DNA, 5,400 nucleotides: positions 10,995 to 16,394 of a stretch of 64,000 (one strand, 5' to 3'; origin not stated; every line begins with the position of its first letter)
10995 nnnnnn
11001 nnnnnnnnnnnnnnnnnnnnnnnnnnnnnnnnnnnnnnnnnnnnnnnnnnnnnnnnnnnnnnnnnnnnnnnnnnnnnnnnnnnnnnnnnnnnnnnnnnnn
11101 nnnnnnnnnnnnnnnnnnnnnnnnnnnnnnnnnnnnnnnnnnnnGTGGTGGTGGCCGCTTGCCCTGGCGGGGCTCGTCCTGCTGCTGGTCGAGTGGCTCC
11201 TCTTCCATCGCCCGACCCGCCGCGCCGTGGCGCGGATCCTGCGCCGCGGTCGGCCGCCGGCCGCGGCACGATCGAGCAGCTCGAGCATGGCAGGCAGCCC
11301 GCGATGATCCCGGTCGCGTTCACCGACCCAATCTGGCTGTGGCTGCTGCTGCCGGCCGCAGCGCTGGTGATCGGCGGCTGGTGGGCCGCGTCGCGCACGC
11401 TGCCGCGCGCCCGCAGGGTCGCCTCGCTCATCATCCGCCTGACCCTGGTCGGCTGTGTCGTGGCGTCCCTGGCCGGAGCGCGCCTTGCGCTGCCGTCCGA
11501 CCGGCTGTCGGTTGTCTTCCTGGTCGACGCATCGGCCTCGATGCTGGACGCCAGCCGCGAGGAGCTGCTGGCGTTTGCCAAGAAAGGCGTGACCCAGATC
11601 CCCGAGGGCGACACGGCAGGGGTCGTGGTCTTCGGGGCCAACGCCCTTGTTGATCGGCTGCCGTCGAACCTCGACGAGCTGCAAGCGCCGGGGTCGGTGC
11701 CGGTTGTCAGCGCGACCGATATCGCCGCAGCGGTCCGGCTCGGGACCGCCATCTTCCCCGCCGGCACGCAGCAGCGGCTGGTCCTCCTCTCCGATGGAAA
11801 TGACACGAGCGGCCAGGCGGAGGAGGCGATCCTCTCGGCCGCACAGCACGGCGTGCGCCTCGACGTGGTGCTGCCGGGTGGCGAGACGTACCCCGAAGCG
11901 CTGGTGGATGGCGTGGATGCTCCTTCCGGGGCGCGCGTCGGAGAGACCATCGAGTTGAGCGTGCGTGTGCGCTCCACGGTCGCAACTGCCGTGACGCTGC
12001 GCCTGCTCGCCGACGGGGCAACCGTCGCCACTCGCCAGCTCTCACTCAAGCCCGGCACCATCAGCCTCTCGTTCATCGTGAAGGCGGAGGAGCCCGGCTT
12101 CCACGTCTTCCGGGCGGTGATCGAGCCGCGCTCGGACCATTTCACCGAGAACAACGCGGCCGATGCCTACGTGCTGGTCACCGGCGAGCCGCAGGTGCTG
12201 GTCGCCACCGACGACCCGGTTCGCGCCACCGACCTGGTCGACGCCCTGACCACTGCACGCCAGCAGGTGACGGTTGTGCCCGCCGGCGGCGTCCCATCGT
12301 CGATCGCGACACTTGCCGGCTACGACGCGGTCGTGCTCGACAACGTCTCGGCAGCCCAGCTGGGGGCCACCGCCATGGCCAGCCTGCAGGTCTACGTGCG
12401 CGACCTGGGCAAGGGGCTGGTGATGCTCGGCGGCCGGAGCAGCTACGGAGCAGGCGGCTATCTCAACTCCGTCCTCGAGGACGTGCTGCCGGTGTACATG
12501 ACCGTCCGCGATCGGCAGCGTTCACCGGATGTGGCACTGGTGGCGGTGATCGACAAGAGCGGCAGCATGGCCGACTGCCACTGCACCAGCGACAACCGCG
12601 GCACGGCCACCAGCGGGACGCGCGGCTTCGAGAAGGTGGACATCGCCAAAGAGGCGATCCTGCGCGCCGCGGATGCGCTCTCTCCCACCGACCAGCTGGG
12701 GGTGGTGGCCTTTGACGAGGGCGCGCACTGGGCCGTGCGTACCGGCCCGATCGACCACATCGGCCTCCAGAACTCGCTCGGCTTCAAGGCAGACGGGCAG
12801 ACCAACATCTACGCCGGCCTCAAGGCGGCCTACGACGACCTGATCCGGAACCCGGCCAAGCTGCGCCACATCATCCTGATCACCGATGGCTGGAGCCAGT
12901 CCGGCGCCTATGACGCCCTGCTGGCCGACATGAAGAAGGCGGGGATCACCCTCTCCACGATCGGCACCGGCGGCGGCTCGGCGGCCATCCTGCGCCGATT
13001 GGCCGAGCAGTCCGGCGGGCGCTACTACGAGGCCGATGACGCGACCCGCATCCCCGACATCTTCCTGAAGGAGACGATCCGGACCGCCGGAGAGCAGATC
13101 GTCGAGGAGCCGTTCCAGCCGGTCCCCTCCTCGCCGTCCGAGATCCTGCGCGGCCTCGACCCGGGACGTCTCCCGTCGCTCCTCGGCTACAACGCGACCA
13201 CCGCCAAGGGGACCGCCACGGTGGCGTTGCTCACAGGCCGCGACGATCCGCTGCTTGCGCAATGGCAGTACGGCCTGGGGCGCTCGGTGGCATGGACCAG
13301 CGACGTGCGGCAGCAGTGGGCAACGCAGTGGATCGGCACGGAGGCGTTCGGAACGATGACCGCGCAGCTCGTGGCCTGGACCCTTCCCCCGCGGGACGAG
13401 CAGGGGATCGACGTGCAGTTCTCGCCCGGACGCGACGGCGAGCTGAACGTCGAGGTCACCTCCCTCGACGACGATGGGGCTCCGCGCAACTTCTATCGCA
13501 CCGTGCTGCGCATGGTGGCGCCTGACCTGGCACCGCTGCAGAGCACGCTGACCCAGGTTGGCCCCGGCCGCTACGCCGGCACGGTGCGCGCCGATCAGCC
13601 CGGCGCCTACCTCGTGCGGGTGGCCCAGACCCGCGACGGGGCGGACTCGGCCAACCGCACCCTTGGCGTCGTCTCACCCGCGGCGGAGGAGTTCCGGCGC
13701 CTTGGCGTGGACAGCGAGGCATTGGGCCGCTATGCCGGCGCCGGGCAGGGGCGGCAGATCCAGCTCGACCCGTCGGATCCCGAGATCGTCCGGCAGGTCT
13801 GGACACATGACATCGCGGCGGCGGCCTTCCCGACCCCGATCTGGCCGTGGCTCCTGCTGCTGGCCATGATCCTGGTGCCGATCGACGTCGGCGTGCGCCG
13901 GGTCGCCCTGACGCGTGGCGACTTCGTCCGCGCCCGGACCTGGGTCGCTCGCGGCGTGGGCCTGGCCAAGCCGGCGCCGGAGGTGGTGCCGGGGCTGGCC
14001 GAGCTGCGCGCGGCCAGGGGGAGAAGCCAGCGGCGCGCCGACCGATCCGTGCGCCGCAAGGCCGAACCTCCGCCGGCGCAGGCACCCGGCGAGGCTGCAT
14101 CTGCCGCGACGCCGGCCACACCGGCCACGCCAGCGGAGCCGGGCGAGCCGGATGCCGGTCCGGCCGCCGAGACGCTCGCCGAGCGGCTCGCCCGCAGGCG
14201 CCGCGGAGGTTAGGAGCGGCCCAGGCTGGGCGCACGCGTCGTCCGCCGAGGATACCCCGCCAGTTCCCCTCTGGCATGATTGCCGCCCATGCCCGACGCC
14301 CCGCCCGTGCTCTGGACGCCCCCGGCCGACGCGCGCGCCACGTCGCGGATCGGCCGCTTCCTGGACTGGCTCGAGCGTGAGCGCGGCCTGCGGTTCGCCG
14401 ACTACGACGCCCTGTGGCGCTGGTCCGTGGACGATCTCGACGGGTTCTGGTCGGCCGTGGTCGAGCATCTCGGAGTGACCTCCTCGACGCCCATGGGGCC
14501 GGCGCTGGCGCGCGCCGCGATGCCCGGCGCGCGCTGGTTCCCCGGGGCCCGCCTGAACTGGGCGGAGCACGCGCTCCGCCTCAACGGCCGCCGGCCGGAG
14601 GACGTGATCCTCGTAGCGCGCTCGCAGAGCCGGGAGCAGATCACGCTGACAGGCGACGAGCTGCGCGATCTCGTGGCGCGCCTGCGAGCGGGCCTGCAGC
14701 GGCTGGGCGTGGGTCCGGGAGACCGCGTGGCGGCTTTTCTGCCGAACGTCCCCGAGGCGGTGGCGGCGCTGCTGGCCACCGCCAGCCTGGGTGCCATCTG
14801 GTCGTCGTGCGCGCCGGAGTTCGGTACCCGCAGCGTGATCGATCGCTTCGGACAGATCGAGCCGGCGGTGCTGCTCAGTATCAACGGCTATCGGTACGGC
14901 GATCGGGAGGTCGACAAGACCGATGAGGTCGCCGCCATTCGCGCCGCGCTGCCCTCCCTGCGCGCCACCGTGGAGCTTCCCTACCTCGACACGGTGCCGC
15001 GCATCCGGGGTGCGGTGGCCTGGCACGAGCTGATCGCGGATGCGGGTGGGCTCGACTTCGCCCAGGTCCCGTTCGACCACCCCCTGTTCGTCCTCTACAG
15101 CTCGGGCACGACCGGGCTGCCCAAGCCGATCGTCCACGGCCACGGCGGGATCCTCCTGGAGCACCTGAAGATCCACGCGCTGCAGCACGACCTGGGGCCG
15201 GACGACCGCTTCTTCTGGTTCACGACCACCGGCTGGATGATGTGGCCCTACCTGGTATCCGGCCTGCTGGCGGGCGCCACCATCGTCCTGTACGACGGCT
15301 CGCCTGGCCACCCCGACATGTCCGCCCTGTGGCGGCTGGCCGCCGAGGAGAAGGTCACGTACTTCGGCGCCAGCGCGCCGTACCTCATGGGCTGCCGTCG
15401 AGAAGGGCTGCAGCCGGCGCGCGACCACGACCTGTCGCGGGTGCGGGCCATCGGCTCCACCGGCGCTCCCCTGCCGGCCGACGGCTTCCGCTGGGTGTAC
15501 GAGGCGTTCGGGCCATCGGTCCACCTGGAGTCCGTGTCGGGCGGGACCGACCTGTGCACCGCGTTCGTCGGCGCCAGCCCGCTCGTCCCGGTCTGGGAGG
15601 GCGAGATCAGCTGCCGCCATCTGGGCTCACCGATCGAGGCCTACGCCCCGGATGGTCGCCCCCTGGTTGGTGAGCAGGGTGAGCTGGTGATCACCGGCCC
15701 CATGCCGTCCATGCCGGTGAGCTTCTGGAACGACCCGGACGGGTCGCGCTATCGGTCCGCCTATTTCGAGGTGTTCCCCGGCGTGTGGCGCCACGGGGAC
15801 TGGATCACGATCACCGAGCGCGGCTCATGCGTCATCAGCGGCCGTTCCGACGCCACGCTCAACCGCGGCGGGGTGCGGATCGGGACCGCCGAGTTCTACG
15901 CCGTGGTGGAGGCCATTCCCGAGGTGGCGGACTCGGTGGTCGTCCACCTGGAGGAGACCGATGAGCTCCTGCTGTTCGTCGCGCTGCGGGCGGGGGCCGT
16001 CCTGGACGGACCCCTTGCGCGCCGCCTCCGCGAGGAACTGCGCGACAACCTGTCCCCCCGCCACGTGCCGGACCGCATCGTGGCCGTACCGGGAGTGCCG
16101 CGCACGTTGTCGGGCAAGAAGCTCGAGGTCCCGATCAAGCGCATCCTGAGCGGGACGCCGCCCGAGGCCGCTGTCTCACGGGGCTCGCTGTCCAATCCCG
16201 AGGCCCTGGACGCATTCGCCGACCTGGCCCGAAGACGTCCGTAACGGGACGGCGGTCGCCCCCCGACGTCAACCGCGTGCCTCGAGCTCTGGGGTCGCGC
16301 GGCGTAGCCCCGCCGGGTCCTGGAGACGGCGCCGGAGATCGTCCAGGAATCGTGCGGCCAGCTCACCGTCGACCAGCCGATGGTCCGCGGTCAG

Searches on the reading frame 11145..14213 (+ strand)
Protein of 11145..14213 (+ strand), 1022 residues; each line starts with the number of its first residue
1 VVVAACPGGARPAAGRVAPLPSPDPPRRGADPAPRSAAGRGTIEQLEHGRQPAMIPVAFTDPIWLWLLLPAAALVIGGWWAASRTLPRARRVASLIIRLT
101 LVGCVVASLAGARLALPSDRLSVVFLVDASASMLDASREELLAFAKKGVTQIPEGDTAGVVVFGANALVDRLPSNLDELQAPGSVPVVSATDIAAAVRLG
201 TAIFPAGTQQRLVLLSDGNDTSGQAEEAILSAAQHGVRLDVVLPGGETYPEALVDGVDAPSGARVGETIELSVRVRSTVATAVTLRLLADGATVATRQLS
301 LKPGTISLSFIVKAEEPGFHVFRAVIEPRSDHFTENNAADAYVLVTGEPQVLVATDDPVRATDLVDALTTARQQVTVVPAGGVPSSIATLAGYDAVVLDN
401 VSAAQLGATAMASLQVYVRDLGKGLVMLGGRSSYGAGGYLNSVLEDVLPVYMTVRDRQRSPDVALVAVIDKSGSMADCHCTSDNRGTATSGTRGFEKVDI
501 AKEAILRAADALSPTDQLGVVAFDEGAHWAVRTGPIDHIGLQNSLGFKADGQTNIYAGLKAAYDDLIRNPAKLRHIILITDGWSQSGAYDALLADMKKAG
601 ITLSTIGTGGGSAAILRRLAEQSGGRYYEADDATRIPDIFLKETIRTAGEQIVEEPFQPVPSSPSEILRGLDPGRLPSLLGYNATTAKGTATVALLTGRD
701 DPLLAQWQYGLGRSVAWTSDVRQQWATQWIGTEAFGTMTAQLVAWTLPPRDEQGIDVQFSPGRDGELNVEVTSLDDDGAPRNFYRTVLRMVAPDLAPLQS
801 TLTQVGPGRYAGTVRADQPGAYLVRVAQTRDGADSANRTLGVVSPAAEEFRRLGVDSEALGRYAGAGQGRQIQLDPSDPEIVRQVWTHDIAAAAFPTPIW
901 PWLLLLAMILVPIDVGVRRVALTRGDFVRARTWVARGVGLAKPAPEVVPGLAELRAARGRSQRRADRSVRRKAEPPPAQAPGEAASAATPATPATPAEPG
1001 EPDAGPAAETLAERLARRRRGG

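Call 75: search_protein_families(library=pfam, proteins=[window:11145-14213:+], max_evalue=0.00001)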
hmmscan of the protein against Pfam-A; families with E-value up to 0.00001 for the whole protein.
window:11145-14213:+ (1022 aa): 5 families
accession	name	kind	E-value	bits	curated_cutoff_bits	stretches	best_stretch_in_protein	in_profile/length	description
PF00092.34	VWA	-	4.8e-20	72.9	23.8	1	465-640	2-172/174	von Willebrand factor type A domain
PF13519.12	VWA_2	-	5.2e-19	69.3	27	2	465-582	1-106/107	von Willebrand factor type A domain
PF07090.17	GATase1_like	-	1.1e-13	51.8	27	1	667-736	165-235/247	Putative glutamine amidotransferase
PF13768.12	VWA_3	-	5.9e-11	43.1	27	1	499-628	18-154/155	von Willebrand factor type A domain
PF05762.20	VWA_CoxE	-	3.2e-07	30.5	26.4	0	120-244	56-187/222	VWA domain containing CoxE-like protein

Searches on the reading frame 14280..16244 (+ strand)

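Call 75: search_protein_families(library=pfam, proteins=[window:14280-16244:+], max_evalue=0.00001)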
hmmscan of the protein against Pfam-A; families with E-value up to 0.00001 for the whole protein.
window:14280-16244:+ (654 aa): 3 families
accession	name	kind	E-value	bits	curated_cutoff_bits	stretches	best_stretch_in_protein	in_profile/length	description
PF00501.34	AMP-binding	-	1.1e-49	169.7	29.9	1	104-475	7-378/384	AMP-binding enzyme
PF16177.11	ACAS_N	-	1.1e-11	44.8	27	1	42-98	1-55/55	Acetyl-coenzyme A synthetase N-terminus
PF13193.12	AMP-binding_C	-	4.8e-07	31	24.5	1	542-613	5-76/76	AMP-binding enzyme C-terminal domain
